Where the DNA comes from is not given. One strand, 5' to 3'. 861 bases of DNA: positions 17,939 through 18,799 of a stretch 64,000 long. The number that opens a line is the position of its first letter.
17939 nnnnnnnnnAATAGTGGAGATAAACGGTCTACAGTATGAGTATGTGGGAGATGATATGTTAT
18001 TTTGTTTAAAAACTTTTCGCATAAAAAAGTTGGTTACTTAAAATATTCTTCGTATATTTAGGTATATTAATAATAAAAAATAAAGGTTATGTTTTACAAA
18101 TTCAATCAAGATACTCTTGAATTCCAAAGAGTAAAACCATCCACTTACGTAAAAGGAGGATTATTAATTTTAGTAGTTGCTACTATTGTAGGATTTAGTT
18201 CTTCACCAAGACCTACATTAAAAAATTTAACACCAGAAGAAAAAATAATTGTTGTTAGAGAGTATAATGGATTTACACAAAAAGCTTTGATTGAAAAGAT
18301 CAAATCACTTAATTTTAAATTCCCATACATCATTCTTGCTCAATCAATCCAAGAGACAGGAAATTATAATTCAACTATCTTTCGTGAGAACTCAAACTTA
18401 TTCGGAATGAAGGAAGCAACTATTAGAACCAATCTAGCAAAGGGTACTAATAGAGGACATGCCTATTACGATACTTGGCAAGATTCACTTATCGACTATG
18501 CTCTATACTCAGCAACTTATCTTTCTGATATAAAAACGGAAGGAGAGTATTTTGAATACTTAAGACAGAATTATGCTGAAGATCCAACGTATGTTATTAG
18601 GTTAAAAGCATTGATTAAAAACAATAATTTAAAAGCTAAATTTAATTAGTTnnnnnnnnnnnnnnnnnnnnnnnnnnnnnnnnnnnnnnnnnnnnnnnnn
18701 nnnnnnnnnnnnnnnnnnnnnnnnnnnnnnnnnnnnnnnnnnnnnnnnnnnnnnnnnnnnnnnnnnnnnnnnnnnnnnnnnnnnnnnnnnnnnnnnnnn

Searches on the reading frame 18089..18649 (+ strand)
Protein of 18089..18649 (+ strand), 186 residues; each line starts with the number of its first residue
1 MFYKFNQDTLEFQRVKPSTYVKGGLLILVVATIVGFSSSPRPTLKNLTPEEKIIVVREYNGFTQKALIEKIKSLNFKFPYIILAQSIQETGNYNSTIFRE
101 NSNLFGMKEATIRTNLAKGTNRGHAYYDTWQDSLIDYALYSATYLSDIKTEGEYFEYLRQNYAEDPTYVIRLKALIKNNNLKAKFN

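Call 61: search_protein_families(library=pfam, proteins=[window:18089-18649:+], max_evalue=0.001)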
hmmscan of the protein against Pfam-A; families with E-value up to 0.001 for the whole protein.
window:18089-18649:+ (186 aa): 1 family
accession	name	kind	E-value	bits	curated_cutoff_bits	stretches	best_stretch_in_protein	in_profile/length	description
PF01832.25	Glucosaminidase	-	1e-13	52.5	30.2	1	79-181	15-123/123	Mannosyl-glycoprotein endo-beta-N-acetylglucosaminidase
